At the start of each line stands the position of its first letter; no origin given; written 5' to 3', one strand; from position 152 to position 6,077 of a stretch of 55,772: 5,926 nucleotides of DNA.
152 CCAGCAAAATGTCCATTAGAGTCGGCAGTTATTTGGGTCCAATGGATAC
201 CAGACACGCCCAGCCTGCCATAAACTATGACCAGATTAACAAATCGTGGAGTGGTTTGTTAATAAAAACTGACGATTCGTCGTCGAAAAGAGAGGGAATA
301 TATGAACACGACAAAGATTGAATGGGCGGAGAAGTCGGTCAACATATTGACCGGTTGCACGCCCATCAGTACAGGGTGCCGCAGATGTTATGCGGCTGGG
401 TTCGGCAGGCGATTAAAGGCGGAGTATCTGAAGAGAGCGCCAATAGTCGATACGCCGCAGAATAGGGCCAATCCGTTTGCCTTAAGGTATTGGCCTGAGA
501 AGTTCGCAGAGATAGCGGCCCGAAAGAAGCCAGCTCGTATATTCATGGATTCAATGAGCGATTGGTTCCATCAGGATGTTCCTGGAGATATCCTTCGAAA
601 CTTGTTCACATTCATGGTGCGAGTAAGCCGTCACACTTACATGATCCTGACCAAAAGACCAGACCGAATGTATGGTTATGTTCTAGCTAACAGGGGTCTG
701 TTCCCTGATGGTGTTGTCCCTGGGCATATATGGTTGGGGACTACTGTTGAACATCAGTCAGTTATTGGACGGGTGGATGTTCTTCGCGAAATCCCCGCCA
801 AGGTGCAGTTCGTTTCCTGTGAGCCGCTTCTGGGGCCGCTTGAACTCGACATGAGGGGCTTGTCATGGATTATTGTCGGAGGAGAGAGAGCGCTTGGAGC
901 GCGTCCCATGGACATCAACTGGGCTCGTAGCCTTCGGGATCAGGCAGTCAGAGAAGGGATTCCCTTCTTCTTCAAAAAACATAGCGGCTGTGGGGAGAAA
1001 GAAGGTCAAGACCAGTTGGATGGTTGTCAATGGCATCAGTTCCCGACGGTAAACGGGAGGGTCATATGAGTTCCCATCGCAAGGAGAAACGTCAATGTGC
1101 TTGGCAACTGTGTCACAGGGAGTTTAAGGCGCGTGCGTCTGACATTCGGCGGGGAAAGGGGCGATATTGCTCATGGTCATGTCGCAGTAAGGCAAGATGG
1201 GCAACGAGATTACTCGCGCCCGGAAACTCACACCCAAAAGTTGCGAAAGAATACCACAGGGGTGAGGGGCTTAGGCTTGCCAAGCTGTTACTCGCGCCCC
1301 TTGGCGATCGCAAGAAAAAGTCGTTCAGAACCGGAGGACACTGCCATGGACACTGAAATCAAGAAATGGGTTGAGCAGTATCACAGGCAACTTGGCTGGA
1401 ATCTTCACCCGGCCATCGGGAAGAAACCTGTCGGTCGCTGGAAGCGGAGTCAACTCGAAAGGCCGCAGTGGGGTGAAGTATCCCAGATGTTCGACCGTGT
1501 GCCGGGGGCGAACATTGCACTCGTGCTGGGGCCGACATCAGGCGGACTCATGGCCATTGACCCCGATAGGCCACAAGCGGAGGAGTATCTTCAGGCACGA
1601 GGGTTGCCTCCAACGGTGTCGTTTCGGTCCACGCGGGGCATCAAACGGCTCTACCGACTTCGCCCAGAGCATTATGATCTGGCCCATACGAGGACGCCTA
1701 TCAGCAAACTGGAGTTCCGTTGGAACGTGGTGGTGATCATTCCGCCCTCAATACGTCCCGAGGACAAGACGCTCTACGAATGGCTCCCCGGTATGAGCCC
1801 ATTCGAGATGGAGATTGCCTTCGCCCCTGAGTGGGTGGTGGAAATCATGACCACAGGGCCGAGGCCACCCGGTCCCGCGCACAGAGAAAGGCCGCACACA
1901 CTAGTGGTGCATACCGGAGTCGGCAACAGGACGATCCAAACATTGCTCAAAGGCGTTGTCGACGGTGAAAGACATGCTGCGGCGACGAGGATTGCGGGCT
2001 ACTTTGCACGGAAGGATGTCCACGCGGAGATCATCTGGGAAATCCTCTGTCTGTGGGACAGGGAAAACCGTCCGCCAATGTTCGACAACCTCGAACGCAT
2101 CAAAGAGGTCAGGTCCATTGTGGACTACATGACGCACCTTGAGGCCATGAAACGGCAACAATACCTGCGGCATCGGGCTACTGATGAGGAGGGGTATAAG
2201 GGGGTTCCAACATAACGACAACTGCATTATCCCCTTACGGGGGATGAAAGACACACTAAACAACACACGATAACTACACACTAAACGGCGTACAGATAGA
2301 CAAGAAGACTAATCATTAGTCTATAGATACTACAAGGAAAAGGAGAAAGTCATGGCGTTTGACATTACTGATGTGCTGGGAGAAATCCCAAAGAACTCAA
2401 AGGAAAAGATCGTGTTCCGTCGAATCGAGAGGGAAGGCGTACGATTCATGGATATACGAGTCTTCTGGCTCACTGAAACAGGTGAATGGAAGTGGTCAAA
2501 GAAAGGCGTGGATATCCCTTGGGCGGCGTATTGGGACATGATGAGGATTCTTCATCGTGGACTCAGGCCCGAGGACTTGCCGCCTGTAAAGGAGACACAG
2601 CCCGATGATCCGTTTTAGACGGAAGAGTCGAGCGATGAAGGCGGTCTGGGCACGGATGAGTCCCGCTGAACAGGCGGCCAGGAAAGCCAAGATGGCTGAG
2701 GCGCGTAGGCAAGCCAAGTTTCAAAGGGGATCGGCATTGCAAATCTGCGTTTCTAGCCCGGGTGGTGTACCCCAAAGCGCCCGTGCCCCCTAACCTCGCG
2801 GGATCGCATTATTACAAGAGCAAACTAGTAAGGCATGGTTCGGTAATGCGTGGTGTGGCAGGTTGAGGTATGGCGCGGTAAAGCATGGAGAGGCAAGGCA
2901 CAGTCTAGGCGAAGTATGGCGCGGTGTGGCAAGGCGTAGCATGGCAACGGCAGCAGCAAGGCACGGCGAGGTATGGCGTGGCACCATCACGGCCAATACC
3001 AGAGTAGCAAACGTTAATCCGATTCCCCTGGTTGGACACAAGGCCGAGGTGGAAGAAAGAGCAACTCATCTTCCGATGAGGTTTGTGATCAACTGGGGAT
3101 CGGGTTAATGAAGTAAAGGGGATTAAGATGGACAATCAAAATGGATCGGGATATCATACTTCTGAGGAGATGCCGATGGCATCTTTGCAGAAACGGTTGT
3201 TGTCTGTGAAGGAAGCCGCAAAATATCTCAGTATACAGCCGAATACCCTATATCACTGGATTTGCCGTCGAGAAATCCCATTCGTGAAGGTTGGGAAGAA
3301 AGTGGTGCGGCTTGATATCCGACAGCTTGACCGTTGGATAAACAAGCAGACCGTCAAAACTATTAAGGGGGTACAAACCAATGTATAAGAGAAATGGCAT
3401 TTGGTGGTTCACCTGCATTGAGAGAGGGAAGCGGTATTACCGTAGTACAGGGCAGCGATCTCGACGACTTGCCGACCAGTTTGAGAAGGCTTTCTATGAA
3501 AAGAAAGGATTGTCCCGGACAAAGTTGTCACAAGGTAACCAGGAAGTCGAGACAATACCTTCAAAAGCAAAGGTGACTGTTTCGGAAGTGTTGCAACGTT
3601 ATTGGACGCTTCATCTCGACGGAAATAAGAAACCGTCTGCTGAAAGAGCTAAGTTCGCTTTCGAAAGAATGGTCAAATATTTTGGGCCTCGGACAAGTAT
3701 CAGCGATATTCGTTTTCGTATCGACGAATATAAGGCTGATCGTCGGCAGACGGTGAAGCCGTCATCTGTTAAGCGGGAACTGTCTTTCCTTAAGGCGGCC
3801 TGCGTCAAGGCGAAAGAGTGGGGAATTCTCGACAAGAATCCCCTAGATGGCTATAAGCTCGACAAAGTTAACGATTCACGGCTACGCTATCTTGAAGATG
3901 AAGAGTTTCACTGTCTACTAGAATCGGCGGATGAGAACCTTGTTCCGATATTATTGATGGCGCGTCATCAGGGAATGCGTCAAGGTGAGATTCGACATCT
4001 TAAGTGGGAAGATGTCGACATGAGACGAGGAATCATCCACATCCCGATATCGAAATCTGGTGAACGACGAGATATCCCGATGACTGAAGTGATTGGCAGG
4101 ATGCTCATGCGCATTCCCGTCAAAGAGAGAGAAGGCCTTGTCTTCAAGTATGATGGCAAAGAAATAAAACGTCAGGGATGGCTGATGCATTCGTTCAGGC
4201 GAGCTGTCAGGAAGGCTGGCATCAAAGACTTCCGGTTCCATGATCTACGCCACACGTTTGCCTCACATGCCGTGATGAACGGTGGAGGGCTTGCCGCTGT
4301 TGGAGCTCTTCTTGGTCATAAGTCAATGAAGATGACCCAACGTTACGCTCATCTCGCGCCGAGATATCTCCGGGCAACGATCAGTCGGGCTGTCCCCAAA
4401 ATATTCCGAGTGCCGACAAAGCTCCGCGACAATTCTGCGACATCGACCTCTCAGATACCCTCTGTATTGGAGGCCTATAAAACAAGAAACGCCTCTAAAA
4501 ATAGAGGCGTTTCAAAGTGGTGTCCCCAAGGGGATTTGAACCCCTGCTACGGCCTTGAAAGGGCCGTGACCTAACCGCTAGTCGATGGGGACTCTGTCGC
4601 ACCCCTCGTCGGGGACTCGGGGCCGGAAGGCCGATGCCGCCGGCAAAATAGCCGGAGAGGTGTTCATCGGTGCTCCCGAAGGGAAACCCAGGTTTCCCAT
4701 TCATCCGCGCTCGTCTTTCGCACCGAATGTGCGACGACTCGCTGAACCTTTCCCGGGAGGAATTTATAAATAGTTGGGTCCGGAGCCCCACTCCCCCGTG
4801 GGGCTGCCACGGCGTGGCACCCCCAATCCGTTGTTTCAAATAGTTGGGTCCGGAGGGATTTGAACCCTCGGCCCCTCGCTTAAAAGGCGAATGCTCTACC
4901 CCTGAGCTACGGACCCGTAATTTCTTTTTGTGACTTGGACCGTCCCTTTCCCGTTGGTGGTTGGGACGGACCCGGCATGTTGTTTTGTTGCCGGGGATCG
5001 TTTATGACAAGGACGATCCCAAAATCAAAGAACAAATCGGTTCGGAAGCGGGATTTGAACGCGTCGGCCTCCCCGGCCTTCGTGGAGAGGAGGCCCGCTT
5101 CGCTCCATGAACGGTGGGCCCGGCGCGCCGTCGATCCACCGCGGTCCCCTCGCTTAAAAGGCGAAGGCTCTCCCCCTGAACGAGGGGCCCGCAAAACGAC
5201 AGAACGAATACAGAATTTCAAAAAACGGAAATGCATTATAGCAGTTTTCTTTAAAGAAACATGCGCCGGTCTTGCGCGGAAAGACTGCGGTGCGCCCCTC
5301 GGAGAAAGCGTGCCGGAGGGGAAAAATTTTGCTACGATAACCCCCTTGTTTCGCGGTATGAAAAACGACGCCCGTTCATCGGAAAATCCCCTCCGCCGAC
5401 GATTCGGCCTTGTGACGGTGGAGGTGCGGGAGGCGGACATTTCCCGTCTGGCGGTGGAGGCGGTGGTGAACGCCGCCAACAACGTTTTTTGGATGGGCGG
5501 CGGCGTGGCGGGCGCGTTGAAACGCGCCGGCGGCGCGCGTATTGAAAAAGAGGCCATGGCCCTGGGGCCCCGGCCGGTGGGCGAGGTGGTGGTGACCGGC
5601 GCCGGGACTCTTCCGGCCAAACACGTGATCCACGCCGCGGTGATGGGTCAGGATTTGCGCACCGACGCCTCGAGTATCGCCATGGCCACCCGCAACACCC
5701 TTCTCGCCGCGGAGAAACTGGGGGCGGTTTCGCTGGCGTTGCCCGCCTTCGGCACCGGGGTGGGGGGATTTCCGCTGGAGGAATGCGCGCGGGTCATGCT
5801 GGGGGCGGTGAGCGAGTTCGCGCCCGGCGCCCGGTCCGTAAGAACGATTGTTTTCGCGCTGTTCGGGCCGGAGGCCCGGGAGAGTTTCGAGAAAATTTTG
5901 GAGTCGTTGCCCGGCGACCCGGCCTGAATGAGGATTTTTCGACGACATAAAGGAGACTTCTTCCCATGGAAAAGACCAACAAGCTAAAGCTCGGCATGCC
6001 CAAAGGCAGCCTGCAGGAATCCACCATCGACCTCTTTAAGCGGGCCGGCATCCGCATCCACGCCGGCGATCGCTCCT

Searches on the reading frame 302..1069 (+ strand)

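Call 70: search_protein_families(library=pfam, proteins=[window:302-1069:+], max_evalue=0.001)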
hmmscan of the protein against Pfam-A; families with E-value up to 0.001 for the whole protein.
window:302-1069:+ (255 aa): 1 family
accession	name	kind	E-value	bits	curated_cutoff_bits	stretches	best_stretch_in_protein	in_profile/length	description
PF07505.17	DUF5131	-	2.3e-70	237.3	28.9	1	3-248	1-243/243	Protein of unknown function (DUF5131)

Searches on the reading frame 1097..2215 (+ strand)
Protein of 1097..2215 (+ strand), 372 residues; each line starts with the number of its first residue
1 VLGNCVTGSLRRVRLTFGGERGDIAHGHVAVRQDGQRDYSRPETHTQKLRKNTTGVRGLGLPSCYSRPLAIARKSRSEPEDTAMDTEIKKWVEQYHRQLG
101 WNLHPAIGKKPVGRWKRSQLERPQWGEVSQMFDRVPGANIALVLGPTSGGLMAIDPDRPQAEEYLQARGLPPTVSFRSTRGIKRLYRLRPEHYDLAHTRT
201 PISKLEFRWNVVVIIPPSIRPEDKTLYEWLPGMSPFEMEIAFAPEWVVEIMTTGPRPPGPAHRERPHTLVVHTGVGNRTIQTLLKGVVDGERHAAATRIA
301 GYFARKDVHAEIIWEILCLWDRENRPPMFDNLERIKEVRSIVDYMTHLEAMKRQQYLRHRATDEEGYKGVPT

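Call 70: search_protein_families(library=pfam, proteins=[window:1097-2215:+], max_evalue=0.001)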
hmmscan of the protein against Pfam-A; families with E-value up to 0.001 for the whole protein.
window:1097-2215:+ (372 aa): 2 families
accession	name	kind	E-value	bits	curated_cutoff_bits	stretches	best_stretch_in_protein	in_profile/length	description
PF09250.16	Prim-Pol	-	5.3e-19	69.6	22.8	1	94-246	3-158/158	Bifunctional DNA primase/polymerase, N-terminal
PF08708.16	PriCT_1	-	0.00024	21.1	21.1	1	283-328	4-49/67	Primase C terminal 1 (PriCT-1)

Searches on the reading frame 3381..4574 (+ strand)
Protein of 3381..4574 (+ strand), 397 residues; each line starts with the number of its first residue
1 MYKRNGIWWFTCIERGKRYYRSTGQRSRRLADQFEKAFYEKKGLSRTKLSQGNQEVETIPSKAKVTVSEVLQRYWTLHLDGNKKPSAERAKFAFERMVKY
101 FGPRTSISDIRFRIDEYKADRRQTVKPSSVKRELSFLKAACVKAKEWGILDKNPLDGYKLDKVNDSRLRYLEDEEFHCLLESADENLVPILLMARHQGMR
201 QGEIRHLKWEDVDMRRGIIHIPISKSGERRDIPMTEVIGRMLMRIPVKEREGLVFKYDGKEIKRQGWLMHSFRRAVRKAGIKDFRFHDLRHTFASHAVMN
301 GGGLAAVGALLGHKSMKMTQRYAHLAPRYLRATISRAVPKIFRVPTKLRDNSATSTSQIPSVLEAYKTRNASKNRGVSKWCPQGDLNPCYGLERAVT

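Call 70: search_protein_families(library=pfam, proteins=[window:3381-4574:+], max_evalue=0.001)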
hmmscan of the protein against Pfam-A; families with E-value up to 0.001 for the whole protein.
window:3381-4574:+ (397 aa): 1 family
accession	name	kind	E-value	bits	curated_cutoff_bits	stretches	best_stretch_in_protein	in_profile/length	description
PF00589.27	Phage_integrase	-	1.7e-29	103.3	27.1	1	186-326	23-169/172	Phage integrase family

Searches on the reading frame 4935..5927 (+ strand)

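Call 70: search_protein_families(library=pfam, proteins=[window:4935-5927:+], max_evalue=0.001)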
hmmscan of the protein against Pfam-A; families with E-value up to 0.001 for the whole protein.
window:4935-5927:+ (330 aa): 1 family
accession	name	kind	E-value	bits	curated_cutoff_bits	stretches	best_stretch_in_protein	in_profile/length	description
PF01661.27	Macro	-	1.8e-30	105.8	22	1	178-288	1-118/118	Macro domain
